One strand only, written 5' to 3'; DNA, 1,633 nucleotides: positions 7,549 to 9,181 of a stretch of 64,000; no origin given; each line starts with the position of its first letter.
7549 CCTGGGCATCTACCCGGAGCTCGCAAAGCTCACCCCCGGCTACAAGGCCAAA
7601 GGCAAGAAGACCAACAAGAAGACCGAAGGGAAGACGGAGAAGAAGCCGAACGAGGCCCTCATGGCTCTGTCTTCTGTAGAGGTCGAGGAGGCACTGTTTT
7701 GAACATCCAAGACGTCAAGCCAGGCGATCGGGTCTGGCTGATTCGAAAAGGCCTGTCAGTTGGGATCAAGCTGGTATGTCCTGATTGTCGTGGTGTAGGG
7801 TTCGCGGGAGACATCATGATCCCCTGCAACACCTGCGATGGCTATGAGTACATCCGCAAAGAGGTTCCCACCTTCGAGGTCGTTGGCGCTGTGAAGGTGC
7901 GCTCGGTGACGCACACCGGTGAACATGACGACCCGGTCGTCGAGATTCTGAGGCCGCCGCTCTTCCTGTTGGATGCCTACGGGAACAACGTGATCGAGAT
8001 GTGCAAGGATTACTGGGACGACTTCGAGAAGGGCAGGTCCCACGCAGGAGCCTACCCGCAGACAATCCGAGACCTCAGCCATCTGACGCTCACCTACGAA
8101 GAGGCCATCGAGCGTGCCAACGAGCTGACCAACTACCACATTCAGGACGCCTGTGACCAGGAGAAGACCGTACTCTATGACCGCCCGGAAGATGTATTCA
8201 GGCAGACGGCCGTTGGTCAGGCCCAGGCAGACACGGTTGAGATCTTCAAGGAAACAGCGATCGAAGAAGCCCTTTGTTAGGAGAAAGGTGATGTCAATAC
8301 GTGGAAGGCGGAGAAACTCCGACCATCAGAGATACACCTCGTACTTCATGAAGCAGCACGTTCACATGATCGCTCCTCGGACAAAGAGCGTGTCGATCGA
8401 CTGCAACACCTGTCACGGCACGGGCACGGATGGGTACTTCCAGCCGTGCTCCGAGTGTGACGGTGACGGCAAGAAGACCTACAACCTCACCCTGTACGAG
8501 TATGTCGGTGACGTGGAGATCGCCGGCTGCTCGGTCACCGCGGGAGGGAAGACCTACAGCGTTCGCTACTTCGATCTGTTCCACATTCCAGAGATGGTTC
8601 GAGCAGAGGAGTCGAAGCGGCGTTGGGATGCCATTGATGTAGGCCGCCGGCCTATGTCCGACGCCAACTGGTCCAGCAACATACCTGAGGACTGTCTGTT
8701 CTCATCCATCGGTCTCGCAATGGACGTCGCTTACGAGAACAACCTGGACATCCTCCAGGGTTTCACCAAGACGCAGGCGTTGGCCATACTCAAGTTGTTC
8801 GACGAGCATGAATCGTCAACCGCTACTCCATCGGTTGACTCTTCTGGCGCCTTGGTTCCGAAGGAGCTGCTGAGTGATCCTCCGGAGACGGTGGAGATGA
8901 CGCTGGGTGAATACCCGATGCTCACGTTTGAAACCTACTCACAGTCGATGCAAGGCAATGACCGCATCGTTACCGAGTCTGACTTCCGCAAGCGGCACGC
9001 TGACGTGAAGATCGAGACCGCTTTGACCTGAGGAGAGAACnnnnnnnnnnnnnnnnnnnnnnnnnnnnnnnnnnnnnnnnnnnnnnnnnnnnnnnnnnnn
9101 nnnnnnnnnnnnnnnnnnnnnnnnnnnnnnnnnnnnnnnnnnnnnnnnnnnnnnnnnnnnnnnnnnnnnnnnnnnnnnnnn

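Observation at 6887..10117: Tandem array of four diverged proteins, each opening with a DnaJ-type CxxCxGxG zinc-finger pair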

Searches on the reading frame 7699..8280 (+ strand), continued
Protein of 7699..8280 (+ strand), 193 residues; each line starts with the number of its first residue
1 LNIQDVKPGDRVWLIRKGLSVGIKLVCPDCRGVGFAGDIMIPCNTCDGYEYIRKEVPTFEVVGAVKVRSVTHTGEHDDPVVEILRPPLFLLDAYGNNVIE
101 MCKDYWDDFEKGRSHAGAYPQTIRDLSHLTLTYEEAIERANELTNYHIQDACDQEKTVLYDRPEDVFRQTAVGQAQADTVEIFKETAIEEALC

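Call 54: search_dna_similar(query=P0134, collection=phages, mode=protein, max_evalue=0.001, max_rows=15)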
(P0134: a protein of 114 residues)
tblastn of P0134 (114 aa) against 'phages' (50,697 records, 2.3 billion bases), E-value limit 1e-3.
Records with a match: 8; places in all: 8; records where one place covers at least 80% of the query: 8.
Best place of each record, by identity: <60% 8.
By first word of the organism name: Maribacter 8.
By host as written in the record: Maribacter forsetii DSM18668 8.
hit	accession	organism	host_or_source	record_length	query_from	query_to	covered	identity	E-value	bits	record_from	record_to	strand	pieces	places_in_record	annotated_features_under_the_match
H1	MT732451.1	Maribacter phage Molly_1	Maribacter forsetii DSM18668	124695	1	113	99%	29.0%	9e-5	45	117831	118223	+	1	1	hypothetical protein (x2)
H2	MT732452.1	Maribacter phage Molly_2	Maribacter forsetii DSM18668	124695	1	113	99%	29.0%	9e-5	45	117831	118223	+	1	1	hypothetical protein (x2)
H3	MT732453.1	Maribacter phage Molly_3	Maribacter forsetii DSM18668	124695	1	113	99%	29.0%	9e-5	45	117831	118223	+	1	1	hypothetical protein (x2)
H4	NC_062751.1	Maribacter phage Molly_1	Maribacter forsetii DSM18668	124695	1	113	99%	29.0%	9e-5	45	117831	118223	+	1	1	hypothetical protein (x2)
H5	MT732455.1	Maribacter phage Molly_5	Maribacter forsetii DSM18668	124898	1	113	99%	29.0%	9e-5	45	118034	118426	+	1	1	hypothetical protein (x2)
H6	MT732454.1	Maribacter phage Molly_4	Maribacter forsetii DSM18668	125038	1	113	99%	29.0%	9e-5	45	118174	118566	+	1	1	hypothetical protein (x2)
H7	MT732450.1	Maribacter phage Colly_1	Maribacter forsetii DSM18668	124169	1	113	99%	28.2%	5e-4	43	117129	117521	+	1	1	hypothetical protein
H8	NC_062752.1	Maribacter phage Colly_1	Maribacter forsetii DSM18668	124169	1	113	99%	28.2%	5e-4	43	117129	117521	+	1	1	hypothetical protein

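Call 55: search_dna_similar(query=window:7699-8280:+, collection=phages, mode=protein, max_evalue=0.01, max_rows=15)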
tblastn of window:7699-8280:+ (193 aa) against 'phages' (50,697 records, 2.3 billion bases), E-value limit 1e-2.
No match.

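Call 56: find_encoding_contigs(protein=P0015, flank=10000, max_places=3)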
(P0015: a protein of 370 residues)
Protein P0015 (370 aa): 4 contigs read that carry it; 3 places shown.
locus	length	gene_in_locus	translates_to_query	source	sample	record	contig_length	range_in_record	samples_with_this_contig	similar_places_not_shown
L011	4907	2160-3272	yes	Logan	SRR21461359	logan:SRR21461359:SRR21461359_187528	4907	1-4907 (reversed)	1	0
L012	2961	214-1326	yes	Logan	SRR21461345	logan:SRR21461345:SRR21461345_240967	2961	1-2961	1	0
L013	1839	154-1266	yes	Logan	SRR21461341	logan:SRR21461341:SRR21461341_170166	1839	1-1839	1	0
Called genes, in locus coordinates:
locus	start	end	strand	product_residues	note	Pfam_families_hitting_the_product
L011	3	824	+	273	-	?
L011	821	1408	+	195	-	-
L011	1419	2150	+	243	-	-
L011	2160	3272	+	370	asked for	-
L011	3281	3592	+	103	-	-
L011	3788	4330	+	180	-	-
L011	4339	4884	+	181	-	-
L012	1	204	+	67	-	?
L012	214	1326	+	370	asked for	-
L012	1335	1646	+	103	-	-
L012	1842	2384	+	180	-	-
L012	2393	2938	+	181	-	-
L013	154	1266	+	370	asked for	-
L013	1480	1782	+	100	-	-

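Call 57: find_encoding_contigs(protein=P0016, flank=10000, max_places=3)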
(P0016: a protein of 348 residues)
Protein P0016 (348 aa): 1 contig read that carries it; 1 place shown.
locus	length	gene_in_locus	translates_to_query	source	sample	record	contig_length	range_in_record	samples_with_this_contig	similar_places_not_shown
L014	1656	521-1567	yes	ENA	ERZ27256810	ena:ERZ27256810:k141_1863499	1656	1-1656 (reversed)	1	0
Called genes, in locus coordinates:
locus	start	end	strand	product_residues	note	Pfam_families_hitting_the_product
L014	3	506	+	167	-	?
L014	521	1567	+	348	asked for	-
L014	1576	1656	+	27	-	?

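Call 58: find_encoding_contigs(protein=P0024, flank=10000, max_places=3)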
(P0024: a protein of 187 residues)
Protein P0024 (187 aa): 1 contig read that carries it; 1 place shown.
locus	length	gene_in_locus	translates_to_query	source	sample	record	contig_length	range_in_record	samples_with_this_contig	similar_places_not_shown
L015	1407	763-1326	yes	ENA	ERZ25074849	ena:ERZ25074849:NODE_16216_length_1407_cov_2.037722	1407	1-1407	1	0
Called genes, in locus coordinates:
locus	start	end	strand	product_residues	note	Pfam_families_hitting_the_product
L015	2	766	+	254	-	?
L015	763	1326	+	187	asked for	-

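Call 59: find_encoding_contigs(protein=P0033, flank=10000, max_places=3)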
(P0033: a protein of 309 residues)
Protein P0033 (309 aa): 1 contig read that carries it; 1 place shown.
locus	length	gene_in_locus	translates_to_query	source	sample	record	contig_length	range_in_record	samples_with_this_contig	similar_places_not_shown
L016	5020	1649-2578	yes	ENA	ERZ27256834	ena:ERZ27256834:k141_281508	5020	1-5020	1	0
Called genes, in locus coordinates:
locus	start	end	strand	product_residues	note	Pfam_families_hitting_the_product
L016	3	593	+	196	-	?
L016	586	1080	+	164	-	-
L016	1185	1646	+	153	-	-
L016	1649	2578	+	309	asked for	-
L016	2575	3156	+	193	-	-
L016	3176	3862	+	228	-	-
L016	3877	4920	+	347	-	-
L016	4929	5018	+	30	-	?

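Call 62: search_solved_structures(query=A3, max_evalue=1, show_alignments=2)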
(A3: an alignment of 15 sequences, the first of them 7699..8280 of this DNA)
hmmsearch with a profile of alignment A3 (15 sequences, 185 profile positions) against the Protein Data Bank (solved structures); distinct sequences matched with E-value up to 1: 25.
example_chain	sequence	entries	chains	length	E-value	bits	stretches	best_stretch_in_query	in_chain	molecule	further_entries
1exk_A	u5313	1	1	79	2.3e-08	37.2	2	21-49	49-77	DNAJ PROTEIN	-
6jzb_A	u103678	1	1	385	1.7e-05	27.9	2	21-51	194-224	Chaperone protein DnaJ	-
3lcz_A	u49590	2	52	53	0.0034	20.4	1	23-48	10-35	Inhibitor of TRAP, regulated by T-BOX (Trp) sequence RtpA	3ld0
7zhs_A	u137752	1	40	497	0.0045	20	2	19-55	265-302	Ubiquitin-like protein SMT3,DnaJ homolog subfamily A member 2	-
2bx9_A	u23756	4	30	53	0.01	18.8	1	22-48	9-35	TRYPTOPHAN RNA-BINDING ATTENUATOR PROTEIN-INHIBITORY PROTEIN | Anti-TRAP regulator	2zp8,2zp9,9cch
2r6f_A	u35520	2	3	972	0.011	18.8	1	24-54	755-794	Excinuclease ABC subunit A | Excinuclease ABC, A subunit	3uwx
2vf7_A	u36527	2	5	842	0.016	18.2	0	24-54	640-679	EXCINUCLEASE ABC, SUBUNIT A. | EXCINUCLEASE ABC SUBUNIT A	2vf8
2ctt_A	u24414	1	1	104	0.024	17.6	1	17-51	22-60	DnaJ homolog subfamily A member 3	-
8xku_R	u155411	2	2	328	0.026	17.5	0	24-44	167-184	Embryo defective 2737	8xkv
6ekb_A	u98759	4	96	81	0.056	16.4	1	18-47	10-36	DnaJ/Hsp40 cysteine-rich domain superfamily protein | Protein BUNDLE SHEATH DEFECTIVE 2, chloroplastic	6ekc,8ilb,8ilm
9ga5_A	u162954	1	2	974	0.068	16.1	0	24-54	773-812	UvrABC system protein A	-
3zqj_A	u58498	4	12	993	0.072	16.1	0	24-54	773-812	UVRABC SYSTEM PROTEIN A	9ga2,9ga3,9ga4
7ubj_A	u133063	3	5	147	0.086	15.8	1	24-50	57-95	Antitermination protein Q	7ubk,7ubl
4mo1_A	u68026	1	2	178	0.11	15.5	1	24-50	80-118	Antitermination protein Q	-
7ubm_Q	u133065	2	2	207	0.14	15.1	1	24-50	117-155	Antitermination protein Q | Antitermination protein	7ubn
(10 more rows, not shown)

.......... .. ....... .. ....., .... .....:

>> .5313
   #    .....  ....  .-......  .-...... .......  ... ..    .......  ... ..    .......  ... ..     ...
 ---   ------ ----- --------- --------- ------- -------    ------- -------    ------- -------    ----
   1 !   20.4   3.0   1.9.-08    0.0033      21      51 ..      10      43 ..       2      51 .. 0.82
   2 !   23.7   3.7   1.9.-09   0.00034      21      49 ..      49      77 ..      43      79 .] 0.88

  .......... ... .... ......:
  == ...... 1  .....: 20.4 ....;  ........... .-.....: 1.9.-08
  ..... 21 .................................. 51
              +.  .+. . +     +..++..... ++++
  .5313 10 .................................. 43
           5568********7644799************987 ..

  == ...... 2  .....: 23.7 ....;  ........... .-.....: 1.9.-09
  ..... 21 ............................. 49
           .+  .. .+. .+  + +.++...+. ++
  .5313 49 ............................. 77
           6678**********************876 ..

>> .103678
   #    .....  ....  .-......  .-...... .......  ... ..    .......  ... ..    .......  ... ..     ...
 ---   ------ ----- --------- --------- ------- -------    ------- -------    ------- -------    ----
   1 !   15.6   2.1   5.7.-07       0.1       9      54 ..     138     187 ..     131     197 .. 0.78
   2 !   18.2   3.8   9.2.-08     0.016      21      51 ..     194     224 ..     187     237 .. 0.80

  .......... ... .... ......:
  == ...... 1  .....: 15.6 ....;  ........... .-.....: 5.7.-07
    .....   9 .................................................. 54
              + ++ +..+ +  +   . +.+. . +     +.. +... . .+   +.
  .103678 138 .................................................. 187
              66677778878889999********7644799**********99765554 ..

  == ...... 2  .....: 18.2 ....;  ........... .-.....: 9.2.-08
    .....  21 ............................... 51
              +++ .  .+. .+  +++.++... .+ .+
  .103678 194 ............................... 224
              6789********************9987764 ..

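Call 73: fold_search(model_id=the predicted structure, library=pdb)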
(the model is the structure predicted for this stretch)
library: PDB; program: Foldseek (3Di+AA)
matches with E <= 10: 177; with E <= 0.001: 0
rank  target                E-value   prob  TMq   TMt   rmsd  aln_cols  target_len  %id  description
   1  8s9i_A                4.4e-01  0.13  0.22  0.13  11.2       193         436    8  Crystal structure of the gp32 C-terminal peptide/Dda/dT8 (released 2023-06-28)
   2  1nlt_A                4.7e-01  0.30  0.20  0.18   9.9       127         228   11  The crystal structure of Hsp40 Ydj1 (released 2004-01-13)
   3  5lzw_ii               5.0e-01  0.21  0.23  0.13  12.5       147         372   10  Structure of the mammalian rescue complex with Pelota and Hbs1l assembled on a truncated mRNA. (released 2016-11-30)
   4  3wxm_F                5.3e-01  0.15  0.21  0.13  12.5       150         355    9  Crystal structure of archaeal Pelota and GTP-bound EF1 alpha complex (released 2014-09-03)
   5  4v4i_C                5.3e-01  0.14  0.20  0.19  11.3        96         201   17  Crystal Structure of a 70S Ribosome-tRNA Complex Reveals Functional Interactions and Rearrangements. (released 2014-07-09)
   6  8znr_B                6.0e-01  0.01  0.09  0.08  22.7       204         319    8  Cryo-EM structure of Cas8-HNH system at ssDNA-bound state (released 2024-10-02)
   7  4jjn_L                6.4e-01  0.10  0.13  0.12  16.0        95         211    9  Crystal structure of heterochromatin protein Sir3 in complex with a silenced yeast nucleosome (released 2013-05-15)
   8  4ld9_L                7.2e-01  0.06  0.13  0.12  17.0       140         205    8  Crystal structure of the N-terminally acetylated BAH domain of Sir3 bound to the nucleosome core particle (released 2013-08-14)
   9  5ooq_B                7.2e-01  0.06  0.15  0.04  16.9       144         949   12  Structure of the Mtr4 Nop53 Complex (released 2017-09-20)
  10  3cqr_A                7.2e-01  0.06  0.13  0.14   9.3       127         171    8  Crystal Structure of the Lipocalin domain of Violaxanthin de-epoxidase (VDE) at pH5 (released 2009-04-21)
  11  8x7t_B                7.2e-01  0.03  0.11  0.05  14.1       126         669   10  MCM in the Apo state. (released 2024-01-17)
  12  7uvl_P                7.2e-01  0.03  0.11  0.02  18.3        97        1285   14  IgA1 Protease with IgA1 substrate (released 2022-11-23)
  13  8ydb_H                7.6e-01  0.01  0.09  0.06  21.5       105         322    5  Type I-FHNH Cascade-dsDNA intermediate complex (released 2024-07-31)
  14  6om3_L                8.6e-01  0.12  0.16  0.16  16.0       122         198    7  Crystal structure of the Orc1 BAH domain in complex with a nucleosome core particle (released 2019-07-10)
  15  5ooq_A                8.6e-01  0.07  0.15  0.04  14.3       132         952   11  Structure of the Mtr4 Nop53 Complex (released 2017-09-20)
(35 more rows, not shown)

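Call 74: get_annotated_region(hit=H1, flank=4000)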
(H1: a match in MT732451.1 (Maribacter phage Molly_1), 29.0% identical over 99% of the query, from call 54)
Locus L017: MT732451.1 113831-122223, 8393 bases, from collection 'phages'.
description: Maribacter phage Molly_1, complete genome.
organism: Maribacter phage Molly_1 (NCBI taxid 2745685)
taxonomy: Viruses; Duplodnaviria; Heunggongvirae; Uroviricota; Caudoviricetes; Molycolviridae; Mollyvirus; Mollyvirus molly
host: Maribacter forsetii DSM18668; source: surface seawater; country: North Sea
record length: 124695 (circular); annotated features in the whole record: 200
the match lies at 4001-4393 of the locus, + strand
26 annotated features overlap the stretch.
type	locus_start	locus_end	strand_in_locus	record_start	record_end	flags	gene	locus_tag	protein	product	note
CDS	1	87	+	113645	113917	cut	-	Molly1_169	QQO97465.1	hypothetical protein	-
CDS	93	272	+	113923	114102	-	-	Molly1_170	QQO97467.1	hypothetical protein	-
CDS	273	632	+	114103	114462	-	-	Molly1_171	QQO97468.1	hypothetical protein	-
CDS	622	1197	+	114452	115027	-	-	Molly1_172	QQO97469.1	HAD domain protein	HAD domain in Swiss Army Knife RNA repair proteins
CDS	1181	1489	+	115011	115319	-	-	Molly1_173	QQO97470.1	hypothetical protein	-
CDS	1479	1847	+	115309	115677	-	-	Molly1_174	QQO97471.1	hypothetical protein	-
CDS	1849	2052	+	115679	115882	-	-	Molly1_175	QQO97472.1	hypothetical protein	-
CDS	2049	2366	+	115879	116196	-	-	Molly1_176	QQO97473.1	hypothetical protein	-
CDS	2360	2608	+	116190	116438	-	-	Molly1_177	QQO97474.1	hypothetical protein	-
CDS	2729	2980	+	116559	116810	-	-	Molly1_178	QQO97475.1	hypothetical protein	-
CDS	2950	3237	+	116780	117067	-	-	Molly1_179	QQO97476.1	hypothetical protein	-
CDS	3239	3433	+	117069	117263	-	-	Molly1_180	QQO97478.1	hypothetical protein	-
CDS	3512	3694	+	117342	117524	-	-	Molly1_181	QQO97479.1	hypothetical protein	-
CDS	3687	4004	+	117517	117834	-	-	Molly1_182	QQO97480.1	hypothetical protein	-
CDS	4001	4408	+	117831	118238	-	-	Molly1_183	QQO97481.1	hypothetical protein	-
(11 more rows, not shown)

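Call 79: search_protein_families(library=padloc, proteins=[window:7699-8280:+], max_evalue=0.01)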
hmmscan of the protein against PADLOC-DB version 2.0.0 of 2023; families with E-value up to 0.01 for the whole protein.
window:7699-8280:+ (193 aa): 0 families

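Call 80: search_protein_families(library=ncbifam, proteins=[window:7699-8280:+], max_evalue=0.01)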
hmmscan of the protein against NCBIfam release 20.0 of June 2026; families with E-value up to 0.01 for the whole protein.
window:7699-8280:+ (193 aa): 0 families

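Call 82: find_related_loci(query=A6, collection=genome_contigs, flank=8000)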
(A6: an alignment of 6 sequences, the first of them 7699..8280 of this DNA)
Query A6 (193 aa) in genome_contigs; peptide patterns used: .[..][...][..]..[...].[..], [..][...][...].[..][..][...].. (x = any residue, [..] = any of these).
31 stretches matched a pattern, but none encodes a relative of the query by tblastn (E <= 1e-3).

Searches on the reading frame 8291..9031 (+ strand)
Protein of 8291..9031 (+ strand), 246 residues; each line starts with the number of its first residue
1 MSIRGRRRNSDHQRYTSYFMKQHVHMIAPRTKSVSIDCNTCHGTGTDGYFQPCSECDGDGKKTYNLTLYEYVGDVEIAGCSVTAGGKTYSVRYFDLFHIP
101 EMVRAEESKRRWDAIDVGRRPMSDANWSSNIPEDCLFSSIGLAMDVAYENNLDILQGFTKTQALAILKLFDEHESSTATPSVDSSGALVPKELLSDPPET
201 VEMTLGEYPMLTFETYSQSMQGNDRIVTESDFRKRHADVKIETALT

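Call 4: search_protein_families(library=pfam, proteins=[window:8291-9031:+], max_evalue=1)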
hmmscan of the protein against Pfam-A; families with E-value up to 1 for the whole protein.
window:8291-9031:+ (246 aa): 2 families
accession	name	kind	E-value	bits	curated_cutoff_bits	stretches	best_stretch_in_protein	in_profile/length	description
PF00684.25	DnaJ_CXXCXGXG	-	0.00012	22.7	32.7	1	24-60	30-65/65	DnaJ central domain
PF02085.21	Cytochrom_CIII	-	0.11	13.3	22.9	1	34-66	29-63/101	Class III cytochrome C family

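Call 6: search_protein_families(library=phrogs, proteins=[window:8291-9031:+], max_evalue=0.1)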
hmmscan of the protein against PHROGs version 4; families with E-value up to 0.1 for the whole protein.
window:8291-9031:+ (246 aa): 7 families
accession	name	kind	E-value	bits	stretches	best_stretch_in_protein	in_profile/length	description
phrog_14965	-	unknown function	0.0037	17.8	1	37-66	104-132/200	-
phrog_8027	-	unknown function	0.0047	18.1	1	36-87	6-68/153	-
phrog_37414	-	unknown function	0.013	16.2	1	10-70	64-117/204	-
phrog_3931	-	unknown function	0.017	16.2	1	35-63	29-57/59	-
phrog_28476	-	unknown function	0.042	15.4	1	34-64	7-38/92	-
phrog_14336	-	unknown function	0.048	14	1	6-65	113-175/363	-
phrog_9961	-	unknown function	0.082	14.6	0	31-61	3-37/99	-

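Call 79: search_protein_families(library=padloc, proteins=[window:8291-9031:+], max_evalue=0.01)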
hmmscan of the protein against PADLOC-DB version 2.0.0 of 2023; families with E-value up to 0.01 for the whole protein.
window:8291-9031:+ (246 aa): 0 families

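Call 80: search_protein_families(library=ncbifam, proteins=[window:8291-9031:+], max_evalue=0.01)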
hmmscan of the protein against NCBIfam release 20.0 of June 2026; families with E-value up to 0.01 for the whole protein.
window:8291-9031:+ (246 aa): 2 families
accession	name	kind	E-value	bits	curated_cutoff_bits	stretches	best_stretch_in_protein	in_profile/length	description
TIGR02349.1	DnaJ_bact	equivalog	0.0021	17.5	377.2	1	34-65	142-175/354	molecular chaperone DnaJ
NF008035.0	PRK10767.1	subfamily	0.0055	15.8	338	1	34-67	179-211/374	molecular chaperone DnaJ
